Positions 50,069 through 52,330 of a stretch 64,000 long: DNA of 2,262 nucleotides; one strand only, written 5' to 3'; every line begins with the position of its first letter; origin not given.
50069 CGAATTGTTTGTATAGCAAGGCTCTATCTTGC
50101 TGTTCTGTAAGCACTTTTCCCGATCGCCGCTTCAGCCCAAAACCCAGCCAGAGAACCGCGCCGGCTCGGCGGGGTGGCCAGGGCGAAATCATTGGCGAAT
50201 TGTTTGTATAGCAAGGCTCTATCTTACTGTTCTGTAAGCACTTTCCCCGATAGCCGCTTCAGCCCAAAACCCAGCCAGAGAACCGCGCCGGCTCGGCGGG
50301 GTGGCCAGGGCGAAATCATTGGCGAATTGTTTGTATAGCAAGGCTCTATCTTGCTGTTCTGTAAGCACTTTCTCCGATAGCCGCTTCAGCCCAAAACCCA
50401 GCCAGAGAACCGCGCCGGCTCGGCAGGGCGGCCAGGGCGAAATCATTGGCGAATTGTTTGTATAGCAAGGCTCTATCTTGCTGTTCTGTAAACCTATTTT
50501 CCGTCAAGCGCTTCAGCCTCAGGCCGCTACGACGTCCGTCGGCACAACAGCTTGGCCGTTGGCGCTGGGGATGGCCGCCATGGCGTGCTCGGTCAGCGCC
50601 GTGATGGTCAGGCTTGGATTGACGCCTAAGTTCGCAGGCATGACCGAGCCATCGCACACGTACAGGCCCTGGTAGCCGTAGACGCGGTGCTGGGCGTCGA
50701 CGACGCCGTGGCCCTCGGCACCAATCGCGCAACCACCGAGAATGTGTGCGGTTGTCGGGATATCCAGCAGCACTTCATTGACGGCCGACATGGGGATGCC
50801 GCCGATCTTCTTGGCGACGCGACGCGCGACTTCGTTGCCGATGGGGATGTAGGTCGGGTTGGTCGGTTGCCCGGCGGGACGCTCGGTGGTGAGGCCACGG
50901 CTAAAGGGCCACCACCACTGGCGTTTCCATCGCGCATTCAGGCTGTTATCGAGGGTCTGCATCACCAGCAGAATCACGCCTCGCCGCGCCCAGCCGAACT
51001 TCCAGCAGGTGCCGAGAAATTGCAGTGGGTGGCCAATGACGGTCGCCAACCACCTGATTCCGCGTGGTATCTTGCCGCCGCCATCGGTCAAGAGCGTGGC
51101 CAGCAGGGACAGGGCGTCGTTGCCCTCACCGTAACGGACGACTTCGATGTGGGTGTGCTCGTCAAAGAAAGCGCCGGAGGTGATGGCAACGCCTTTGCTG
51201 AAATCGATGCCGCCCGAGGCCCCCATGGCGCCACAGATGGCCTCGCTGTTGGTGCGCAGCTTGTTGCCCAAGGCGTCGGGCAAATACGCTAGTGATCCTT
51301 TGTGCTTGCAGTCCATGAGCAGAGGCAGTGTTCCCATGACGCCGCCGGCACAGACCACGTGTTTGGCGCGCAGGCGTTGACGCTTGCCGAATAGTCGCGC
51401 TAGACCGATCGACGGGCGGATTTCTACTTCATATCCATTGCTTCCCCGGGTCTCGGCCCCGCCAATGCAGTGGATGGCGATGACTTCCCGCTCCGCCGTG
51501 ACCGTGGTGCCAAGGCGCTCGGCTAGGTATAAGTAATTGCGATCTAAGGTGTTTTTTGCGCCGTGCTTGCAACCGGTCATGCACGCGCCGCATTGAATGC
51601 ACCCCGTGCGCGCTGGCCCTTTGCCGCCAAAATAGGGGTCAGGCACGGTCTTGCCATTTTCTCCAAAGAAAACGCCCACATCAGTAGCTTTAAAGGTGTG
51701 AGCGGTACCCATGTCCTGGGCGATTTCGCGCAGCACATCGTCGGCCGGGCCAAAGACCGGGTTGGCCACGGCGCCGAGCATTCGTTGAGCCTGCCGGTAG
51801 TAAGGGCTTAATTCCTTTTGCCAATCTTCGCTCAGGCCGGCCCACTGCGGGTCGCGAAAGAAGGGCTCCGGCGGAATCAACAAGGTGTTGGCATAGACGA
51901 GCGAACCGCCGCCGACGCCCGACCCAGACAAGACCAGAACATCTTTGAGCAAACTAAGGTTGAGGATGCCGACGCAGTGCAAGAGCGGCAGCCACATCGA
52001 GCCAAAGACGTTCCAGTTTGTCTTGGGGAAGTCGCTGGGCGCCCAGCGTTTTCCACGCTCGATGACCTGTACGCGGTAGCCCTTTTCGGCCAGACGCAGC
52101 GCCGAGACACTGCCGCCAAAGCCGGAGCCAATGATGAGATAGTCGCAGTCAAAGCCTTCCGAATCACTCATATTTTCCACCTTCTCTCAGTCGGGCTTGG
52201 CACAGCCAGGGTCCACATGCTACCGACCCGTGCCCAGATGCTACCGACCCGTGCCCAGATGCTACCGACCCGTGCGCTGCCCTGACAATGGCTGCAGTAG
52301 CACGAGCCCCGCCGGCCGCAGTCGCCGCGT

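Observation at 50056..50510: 127-bp tandem repeat array (about 3.6 copies) with embedded hairpins in a convergent intergenic region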

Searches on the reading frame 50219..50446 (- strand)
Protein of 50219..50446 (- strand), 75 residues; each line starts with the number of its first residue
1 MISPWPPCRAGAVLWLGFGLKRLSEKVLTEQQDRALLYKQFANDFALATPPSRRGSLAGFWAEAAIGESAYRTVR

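Call 55: find_homologous_proteins(query=window:50219-50446:-, max_evalue=0.01)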
Query window:50219-50446:- (75 aa): 1 proteins with E <= 0.01 among 1 candidates.
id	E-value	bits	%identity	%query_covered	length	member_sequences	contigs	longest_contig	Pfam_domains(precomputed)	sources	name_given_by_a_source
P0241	3.9e-19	86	93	61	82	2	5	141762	-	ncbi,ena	-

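Call 56: find_encoding_contigs(protein=P0241, flank=3000, max_places=10)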
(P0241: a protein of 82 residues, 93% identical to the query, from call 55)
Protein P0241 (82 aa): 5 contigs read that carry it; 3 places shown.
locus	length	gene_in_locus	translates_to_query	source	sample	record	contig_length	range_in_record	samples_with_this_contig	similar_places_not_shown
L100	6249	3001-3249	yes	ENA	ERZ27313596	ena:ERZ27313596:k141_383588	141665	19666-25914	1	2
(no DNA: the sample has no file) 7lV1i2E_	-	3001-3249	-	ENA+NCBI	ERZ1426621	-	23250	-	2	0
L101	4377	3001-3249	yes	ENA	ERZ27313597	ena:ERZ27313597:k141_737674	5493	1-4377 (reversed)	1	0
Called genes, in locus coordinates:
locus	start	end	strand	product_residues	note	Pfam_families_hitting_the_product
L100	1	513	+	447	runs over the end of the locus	-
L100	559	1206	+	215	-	-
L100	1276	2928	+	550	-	PF00732:GMC_oxred_N (faint), PF01266:DAO (faint), PF13450:NAD_binding_8 (weak), PF05199:GMC_oxred_C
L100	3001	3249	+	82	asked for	-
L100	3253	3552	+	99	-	-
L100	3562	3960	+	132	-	-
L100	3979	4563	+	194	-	-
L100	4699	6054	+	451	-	PF13528:Glyco_trans_1_3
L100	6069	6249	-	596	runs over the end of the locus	PF13620:CarboxypepD_reg (weak), PF22904:NOMO1-like_2nd (faint), PF13620:CarboxypepD_reg, PF13620:CarboxypepD_reg, PF13715:CarbopepD_reg_2 (weak), PF00595:PDZ, PF13180:PDZ_2 (weak), PF17820:PDZ_6, +1 more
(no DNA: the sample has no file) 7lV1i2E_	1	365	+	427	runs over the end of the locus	-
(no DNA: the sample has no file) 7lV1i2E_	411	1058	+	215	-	-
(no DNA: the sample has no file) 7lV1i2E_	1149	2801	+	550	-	PF00732:GMC_oxred_N (faint), PF01266:DAO (faint), PF13450:NAD_binding_8 (weak), PF05199:GMC_oxred_C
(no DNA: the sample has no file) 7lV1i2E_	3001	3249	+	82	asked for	-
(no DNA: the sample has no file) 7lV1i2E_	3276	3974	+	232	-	-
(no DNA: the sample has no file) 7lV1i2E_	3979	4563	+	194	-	-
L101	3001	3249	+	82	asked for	-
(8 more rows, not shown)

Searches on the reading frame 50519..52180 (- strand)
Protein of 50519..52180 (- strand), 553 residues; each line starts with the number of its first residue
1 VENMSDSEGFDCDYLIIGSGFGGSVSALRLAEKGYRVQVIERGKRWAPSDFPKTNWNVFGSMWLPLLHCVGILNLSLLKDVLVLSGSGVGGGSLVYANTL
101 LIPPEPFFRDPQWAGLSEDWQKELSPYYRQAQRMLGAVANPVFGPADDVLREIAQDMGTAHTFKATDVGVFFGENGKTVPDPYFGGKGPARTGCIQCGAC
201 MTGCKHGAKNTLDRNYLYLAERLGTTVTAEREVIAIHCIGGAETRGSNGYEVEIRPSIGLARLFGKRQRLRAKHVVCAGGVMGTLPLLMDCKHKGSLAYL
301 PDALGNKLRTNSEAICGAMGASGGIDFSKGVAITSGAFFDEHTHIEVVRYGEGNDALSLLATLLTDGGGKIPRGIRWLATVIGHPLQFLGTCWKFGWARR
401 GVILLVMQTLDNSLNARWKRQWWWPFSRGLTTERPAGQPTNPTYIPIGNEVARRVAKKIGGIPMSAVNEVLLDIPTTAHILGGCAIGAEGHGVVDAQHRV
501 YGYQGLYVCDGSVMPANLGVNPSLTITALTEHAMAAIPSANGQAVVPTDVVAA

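Call 12: find_encoding_contigs(protein=window:50519-52180:-, flank=5000, max_places=10)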
Protein window:50519-52180:- (553 aa): no gene with exactly this product is on record in the collection.

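Call 13: search_protein_families(library=pfam, proteins=[window:50519-52180:-])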
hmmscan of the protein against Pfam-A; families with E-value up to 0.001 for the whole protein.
window:50519-52180:- (553 aa): 6 families
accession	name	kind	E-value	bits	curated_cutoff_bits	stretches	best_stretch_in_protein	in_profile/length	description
PF05199.19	GMC_oxred_C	-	7.7e-17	62.6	24.6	1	474-529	82-138/139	GMC oxidoreductase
PF00732.25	GMC_oxred_N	-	4.1e-09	37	23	1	193-289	110-198/218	GMC oxidoreductase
PF13450.12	NAD_binding_8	-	5.5e-06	27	21.9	1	16-45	1-30/68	NAD(P)-binding Rossmann-like domain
PF01266.30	DAO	-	2.3e-05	24.5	27.9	1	13-45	1-33/353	FAD dependent oxidoreductase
PF00890.30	FAD_binding_2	-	7.1e-05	22.6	20.4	1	13-45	1-33/414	FAD binding domain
PF07992.20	Pyr_redox_2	-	0.00017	21.6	26.1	1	13-46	2-35/291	Pyridine nucleotide-disulphide oxidoreductase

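Call 14: find_encoding_contigs(protein=window:50519-52171:-, flank=5000, max_places=10)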
Protein window:50519-52171:- (550 aa): 9 contigs read that carry it; 6 places shown.
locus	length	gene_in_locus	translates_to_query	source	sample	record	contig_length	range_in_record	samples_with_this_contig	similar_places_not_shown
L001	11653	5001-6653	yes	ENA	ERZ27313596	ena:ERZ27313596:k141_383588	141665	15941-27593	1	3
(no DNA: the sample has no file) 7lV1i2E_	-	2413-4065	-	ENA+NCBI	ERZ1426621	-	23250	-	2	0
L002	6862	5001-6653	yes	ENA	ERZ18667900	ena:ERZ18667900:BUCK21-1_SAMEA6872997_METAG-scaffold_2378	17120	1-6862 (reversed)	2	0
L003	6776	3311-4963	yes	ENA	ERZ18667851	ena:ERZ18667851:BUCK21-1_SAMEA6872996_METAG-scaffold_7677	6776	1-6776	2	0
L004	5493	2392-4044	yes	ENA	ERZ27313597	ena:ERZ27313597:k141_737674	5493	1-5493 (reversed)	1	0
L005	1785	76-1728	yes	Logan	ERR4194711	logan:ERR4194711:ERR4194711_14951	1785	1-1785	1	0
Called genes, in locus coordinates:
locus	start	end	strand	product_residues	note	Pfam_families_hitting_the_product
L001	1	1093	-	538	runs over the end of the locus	-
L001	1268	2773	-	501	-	PF05761:5_nucleotid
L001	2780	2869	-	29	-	-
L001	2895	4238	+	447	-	-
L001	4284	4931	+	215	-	-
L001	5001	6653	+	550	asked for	PF00732:GMC_oxred_N (faint), PF01266:DAO (faint), PF13450:NAD_binding_8 (weak), PF05199:GMC_oxred_C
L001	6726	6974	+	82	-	-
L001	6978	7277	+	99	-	-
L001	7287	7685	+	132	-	-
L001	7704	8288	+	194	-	-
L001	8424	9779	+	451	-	PF13528:Glyco_trans_1_3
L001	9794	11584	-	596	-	PF13620:CarboxypepD_reg (weak), PF22904:NOMO1-like_2nd (faint), PF13620:CarboxypepD_reg, PF13620:CarboxypepD_reg, PF13715:CarbopepD_reg_2 (weak), PF00595:PDZ, PF13180:PDZ_2 (weak), PF17820:PDZ_6, +1 more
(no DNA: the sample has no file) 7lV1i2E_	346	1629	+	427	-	-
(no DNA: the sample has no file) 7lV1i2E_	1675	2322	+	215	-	-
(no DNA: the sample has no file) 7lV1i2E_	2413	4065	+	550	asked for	PF00732:GMC_oxred_N (faint), PF01266:DAO (faint), PF13450:NAD_binding_8 (weak), PF05199:GMC_oxred_C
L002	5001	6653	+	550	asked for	PF00732:GMC_oxred_N (faint), PF01266:DAO (faint), PF13450:NAD_binding_8 (weak), PF05199:GMC_oxred_C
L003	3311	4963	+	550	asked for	PF00732:GMC_oxred_N (faint), PF01266:DAO (faint), PF13450:NAD_binding_8 (weak), PF05199:GMC_oxred_C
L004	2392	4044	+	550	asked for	PF00732:GMC_oxred_N (faint), PF01266:DAO (faint), PF13450:NAD_binding_8 (weak), PF05199:GMC_oxred_C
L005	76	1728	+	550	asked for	PF00732:GMC_oxred_N (faint), PF01266:DAO (faint), PF13450:NAD_binding_8 (weak), PF05199:GMC_oxred_C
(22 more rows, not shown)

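Call 21: find_related_loci(query=window:50519-52171:-, collection=genome_contigs, flank=6000)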
Query window:50519-52171:- (550 aa) in genome_contigs; peptide patterns used: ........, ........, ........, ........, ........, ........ (x = any residue, [..] = any of these).
207 stretches matched a pattern; 72 encode a relative of the query (tblastn E <= 1e-3); 72 distinct loci.
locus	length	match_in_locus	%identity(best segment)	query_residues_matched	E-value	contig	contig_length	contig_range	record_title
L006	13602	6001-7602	74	3-536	0e+0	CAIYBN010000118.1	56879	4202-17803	MAG: uncultured Myxococcales bacterium isolate MJ-time_bin-1663 genome assembly, contig: bin-1663:118/149, whole genome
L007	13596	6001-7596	73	3-534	0e+0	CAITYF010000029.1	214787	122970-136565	MAG: uncultured Myxococcales bacterium isolate Ja1_bin-0143 genome assembly, contig: bin-0143:029/272, whole genome shot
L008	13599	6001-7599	72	3-535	0e+0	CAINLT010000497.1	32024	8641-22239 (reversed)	MAG: uncultured Myxococcales bacterium isolate MJ-time_bin-8340 genome assembly, contig: bin-8340:497/549, whole genome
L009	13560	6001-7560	53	7-538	6e-172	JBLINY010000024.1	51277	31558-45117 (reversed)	MAG: Acidimicrobiales bacterium isolate 3300053785_183 Ga0535658_0000841, whole genome shotgun sequence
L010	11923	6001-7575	51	4-536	1e-169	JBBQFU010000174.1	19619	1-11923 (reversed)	MAG: Haliangiales bacterium isolate Co_metawrap_1004 Cmw_1004_k141_24747827_length_19619_cov_8.0000, whole genome shotgu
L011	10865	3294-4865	53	7-541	1e-165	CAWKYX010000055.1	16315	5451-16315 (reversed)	MAG: Acidimicrobiia bacterium isolate CB4_SCM.92 genome assembly, contig: Ga0302127_10001004, whole genome shotgun seque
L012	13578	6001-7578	50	8-544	2e-164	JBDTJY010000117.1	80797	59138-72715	MAG: Kofleriaceae bacterium isolate cluster2_bin.64 k127_3161301, whole genome shotgun sequence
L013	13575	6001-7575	50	1-536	5e-162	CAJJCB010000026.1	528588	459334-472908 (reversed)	MAG: Acidimicrobiaceae bacterium isolate FRAM18_bin006 genome assembly, contig: FRAM17_bin006-26, whole genome shotgun s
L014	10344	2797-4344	51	10-536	3e-161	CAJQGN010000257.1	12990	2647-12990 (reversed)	MAG: uncultured Acidimicrobiales bacterium isolate 0.2_20180319_Bin_108 genome assembly, contig: c_000000006045, whole g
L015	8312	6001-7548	51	10-536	2e-161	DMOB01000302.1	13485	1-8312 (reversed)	MAG TPA_asm: Acidimicrobiaceae bacterium isolate UBA9040 contig_3813, whole genome shotgun sequence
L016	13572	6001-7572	50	10-536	7e-152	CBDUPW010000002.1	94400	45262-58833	MAG TPA_asm: uncultured Polyangiaceae bacterium isolate SRR22808130_binner12_Refined_95 genome assembly, contig: ERZ2504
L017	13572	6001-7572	50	10-536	1e-151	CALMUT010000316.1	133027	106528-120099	MAG TPA_asm: uncultured Myxococcales bacterium isolate SRR2107183_bin.94_CONCOCT_v1.1_MAG genome assembly, contig: ERZ79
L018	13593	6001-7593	49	10-539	5e-151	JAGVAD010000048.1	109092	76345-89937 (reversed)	MAG: Anaerolineales bacterium isolate DeMMO6_43 c_000000014952, whole genome shotgun sequence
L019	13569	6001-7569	51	3-536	1e-149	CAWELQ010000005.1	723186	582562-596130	MAG: uncultured delta proteobacterium isolate MFD05684.bin.1.403 genome assembly, contig: contig_10998, whole genome sho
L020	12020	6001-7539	50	10-534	9e-149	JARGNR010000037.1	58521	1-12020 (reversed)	MAG: Saprospiraceae bacterium isolate bin_bo_oilr1.014 NODE_476_length_58521_cov_7.229775, whole genome shotgun sequence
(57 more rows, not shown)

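Call 29: find_homologous_proteins(query=window:50519-52171:-, max_evalue=1e-100)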
Query window:50519-52171:- (550 aa): 7988 proteins with E <= 1e-100 among 8000 candidates; the best 120 are listed.
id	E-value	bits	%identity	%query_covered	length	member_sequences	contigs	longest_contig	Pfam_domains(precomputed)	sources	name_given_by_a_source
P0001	0.0e+0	1285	100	100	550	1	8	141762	PF01266.31,PF13450.13,PF05199.20,PF00732.26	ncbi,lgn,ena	-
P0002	0.0e+0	1017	79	95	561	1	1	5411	PF01266.31,PF13450.13,PF00890.31,PF05199.20,PF00732.26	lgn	-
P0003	4.4e-281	952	75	98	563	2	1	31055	PF01266.31,PF13450.13,PF00890.31,PF05199.20,PF00732.26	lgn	-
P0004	2.0e-280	949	75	96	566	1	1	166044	PF01266.31,PF00890.31,PF05199.20,PF00732.26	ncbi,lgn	-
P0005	6.7e-276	935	73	98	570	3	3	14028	PF01266.31,PF13450.13,PF00890.31,PF05199.20,PF00732.26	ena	-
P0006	4.7e-274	928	73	97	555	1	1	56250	PF01266.31,PF13450.13,PF00890.31,PF05199.20,PF00732.26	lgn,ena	-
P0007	2.3e-273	926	73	99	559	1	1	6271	PF01266.31,PF13450.13,PF00890.31,PF07992.21,PF05199.20,PF00732.26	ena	-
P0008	1.7e-272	923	74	98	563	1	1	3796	PF01266.31,PF13450.13,PF00890.31,PF07992.21,PF05199.20,PF00732.26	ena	-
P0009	5.9e-272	922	72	98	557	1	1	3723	PF01266.31,PF05199.20,PF00732.26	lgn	-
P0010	1.3e-271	920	74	97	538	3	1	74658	PF01266.31,PF13450.13,PF00890.31,PF07992.21,PF05199.20,PF00732.26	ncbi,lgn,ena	-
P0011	1.5e-271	920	73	100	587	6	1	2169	PF01266.31,PF13450.13,PF00890.31,PF07992.21,PF05199.20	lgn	-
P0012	3.2e-271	919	72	97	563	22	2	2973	PF01266.31,PF13450.13,PF00890.31,PF05199.20,PF00732.26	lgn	-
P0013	4.2e-271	919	72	97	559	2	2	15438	PF01266.31,PF13450.13,PF00890.31,PF05199.20,PF00732.26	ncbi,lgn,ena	-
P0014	9.8e-270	914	72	98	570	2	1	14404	PF01266.31,PF13450.13,PF00890.31,PF05199.20,PF00732.26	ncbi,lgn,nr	ncbi:MAG: GMC family oxidoreductase [Myxococcales bacterium]|nr:GMC family oxidoreductase [Myxococca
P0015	1.1e-269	914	73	97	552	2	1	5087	PF01266.31,PF13450.13,PF00890.31,PF05199.20,PF00732.26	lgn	-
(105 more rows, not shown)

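Call 31: find_encoding_contigs(protein=P0002, flank=5000, max_places=3)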
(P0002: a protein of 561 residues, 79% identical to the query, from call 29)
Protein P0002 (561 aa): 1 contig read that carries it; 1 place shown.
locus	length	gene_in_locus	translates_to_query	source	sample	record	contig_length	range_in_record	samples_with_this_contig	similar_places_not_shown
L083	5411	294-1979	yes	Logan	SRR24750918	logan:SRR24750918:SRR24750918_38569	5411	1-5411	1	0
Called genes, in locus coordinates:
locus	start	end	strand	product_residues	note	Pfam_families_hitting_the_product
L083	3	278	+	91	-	?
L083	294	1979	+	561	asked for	PF00890:FAD_binding_2 (weak), PF01266:DAO (faint), PF13450:NAD_binding_8 (faint), PF00732:GMC_oxred_N (weak), PF05199:GMC_oxred_C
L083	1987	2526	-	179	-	-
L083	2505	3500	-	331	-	-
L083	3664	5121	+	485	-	PF00756:Esterase (weak)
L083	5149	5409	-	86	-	?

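Call 32: find_encoding_contigs(protein=P0003, flank=5000, max_places=3)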
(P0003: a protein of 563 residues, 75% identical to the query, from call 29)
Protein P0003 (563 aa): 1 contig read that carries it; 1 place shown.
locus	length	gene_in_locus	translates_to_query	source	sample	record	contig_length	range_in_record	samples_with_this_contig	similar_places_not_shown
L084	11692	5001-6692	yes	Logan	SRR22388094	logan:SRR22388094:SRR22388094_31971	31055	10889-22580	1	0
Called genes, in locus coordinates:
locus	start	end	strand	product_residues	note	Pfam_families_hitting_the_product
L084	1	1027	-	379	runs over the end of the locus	PF00515:TPR_1 (faint), PF07719:TPR_2 (faint)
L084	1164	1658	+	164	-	-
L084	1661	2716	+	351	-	-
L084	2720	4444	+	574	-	PF00343:Phosphorylase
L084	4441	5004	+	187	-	PF00168:C2 (weak)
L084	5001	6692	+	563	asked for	PF00732:GMC_oxred_N, PF00890:FAD_binding_2 (weak), PF01266:DAO (faint), PF13450:NAD_binding_8 (weak), PF05199:GMC_oxred_C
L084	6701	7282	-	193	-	PF13238:AAA_18 (weak), PF13521:AAA_28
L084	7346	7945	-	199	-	-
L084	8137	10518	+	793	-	PF22073:Cep192_D4 (faint), PF22352:K319L-like_PKD (weak)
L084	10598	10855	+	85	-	PF09413:DUF2007 (faint)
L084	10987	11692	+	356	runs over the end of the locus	-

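Call 33: find_encoding_contigs(protein=P0004, flank=5000, max_places=3)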
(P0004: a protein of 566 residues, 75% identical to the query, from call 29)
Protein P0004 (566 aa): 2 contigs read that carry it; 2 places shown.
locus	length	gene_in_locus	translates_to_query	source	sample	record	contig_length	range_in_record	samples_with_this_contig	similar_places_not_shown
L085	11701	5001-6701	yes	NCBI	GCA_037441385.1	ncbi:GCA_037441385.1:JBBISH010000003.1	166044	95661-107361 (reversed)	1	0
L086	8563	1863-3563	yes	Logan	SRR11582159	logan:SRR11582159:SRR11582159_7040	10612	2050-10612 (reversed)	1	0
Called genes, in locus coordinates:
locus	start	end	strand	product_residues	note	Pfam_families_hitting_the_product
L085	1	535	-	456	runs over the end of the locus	PF08245:Mur_ligase_M, PF02875:Mur_ligase_C (weak)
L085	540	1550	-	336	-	PF13424:TPR_12 (weak), PF07719:TPR_2 (faint)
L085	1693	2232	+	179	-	-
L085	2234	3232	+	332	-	-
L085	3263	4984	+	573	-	PF00343:Phosphorylase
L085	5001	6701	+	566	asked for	PF00732:GMC_oxred_N, PF00890:FAD_binding_2 (weak), PF01266:DAO (weak), PF05199:GMC_oxred_C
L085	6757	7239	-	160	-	-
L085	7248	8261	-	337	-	-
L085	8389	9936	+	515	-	-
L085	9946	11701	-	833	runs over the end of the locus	PF01464:SLT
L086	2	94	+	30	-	?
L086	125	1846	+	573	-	PF00343:Phosphorylase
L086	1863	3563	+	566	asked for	PF00732:GMC_oxred_N, PF00890:FAD_binding_2 (weak), PF01266:DAO (weak), PF05199:GMC_oxred_C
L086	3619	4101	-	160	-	-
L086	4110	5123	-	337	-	-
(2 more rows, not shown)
